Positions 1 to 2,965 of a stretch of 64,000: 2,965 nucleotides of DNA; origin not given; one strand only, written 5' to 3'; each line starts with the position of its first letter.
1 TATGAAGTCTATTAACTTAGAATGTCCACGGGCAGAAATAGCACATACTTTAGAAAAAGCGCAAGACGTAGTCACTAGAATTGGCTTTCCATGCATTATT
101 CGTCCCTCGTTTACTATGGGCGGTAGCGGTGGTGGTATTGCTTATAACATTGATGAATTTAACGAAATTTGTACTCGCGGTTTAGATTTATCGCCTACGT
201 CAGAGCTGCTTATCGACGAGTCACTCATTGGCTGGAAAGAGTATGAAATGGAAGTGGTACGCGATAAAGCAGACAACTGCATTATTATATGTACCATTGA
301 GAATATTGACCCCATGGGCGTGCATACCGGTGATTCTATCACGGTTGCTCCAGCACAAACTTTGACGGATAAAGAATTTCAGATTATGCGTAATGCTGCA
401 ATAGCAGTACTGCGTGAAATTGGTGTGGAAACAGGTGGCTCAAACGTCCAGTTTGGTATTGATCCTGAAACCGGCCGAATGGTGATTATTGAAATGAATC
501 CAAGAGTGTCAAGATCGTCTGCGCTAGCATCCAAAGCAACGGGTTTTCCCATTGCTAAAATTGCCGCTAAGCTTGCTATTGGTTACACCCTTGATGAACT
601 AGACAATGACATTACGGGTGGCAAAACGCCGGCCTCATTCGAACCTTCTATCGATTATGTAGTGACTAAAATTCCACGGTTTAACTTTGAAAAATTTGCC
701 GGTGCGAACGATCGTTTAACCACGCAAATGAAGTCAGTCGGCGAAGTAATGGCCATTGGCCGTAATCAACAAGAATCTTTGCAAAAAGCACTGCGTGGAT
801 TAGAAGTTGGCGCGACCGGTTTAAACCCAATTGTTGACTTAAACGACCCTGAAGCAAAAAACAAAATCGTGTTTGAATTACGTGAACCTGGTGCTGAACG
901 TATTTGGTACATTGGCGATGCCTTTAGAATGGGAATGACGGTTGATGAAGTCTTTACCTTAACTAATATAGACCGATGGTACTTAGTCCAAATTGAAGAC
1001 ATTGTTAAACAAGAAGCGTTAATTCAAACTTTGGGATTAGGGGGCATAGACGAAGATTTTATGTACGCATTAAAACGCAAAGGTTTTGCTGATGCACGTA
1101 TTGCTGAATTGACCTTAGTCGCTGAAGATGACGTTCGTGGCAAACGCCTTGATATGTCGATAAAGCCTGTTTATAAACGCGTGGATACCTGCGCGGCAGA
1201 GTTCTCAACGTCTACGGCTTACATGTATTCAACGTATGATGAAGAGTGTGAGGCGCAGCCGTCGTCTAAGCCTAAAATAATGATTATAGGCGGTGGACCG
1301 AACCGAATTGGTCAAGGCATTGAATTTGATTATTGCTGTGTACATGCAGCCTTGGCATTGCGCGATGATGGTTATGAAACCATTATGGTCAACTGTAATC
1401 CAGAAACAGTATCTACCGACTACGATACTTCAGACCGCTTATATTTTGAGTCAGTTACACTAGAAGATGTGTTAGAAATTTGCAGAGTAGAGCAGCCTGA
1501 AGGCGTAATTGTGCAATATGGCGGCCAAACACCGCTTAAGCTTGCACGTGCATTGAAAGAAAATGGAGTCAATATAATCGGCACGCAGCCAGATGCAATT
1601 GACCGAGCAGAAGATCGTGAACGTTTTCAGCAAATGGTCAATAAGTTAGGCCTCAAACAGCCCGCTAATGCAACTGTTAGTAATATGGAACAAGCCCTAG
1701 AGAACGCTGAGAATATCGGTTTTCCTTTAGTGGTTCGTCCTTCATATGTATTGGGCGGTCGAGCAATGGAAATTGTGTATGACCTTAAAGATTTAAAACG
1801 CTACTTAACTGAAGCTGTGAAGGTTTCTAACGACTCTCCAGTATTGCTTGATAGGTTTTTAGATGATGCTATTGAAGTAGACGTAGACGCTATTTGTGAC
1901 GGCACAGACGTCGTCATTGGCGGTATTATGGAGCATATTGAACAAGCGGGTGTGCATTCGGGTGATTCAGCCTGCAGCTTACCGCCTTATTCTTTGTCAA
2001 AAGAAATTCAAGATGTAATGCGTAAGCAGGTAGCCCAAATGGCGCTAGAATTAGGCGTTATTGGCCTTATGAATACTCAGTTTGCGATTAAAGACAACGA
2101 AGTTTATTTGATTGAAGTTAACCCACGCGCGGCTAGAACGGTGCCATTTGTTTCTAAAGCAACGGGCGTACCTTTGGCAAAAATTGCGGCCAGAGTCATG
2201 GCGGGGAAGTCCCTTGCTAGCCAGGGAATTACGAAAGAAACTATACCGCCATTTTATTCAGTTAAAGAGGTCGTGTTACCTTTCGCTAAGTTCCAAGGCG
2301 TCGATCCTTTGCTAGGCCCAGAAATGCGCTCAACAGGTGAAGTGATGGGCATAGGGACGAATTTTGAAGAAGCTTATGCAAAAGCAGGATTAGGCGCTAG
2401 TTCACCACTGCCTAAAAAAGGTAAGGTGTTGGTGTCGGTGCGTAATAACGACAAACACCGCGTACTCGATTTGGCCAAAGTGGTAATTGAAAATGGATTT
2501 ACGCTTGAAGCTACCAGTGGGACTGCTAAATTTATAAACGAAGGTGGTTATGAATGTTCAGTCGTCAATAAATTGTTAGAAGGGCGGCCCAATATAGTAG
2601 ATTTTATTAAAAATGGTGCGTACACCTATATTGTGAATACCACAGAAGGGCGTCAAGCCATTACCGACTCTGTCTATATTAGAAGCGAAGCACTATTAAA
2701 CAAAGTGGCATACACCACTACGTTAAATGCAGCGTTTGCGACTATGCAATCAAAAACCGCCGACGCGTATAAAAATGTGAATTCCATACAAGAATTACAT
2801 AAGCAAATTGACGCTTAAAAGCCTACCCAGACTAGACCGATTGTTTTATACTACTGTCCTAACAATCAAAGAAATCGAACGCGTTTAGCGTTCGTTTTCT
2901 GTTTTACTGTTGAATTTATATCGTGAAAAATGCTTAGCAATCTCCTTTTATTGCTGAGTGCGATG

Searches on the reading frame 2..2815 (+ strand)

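Call 52: search_protein_families(library=pfam, proteins=[window:2-2815:+])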
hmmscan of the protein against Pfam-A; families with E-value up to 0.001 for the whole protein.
window:2-2815:+ (938 aa): 10 families
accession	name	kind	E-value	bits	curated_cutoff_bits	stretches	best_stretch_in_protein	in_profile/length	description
PF02786.22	CPSase_L_D2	-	5.9e-109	362.9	19.8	2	1-199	9-210/211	Carbamoyl-phosphate synthase L chain, ATP binding domain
PF25596.1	CPSase_L_D1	-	5.6e-49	165.3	27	1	423-534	2-117/118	Carbamoyl phosphate synthase preATP-grasp domain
PF02787.25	CPSase_L_D3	-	1.5e-25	89.4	26.6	1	292-371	2-80/80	Carbamoyl-phosphate synthetase large chain, oligomerisation domain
PF02142.27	MGS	-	2.5e-18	66.4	24.1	1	821-906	2-94/94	MGS-like domain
PF02222.28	ATP-grasp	-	2.6e-12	47.2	27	1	544-710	1-163/179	ATP-grasp domain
PF07478.18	Dala_Dala_lig_C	-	3.5e-10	40.2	24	1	560-708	16-174/204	D-ala D-ala ligase C-terminus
PF02655.19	ATP-grasp_3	-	8.1e-10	39.4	23.2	1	538-710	3-157/160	ATP-grasp domain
PF15632.11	ATPgrasp_Ter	-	4e-08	33.5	29.1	1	676-736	52-111/131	ATP-grasp in the biosynthetic pathway with Ter operon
PF13535.11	ATP-grasp_4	-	8.1e-07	29.2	27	0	28-168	2-151/160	ATP-grasp domain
PF01071.24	GARS_A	-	1e-06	29.2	27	1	543-709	7-188/194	Phosphoribosylglycinamide synthetase, ATP-grasp (A) domain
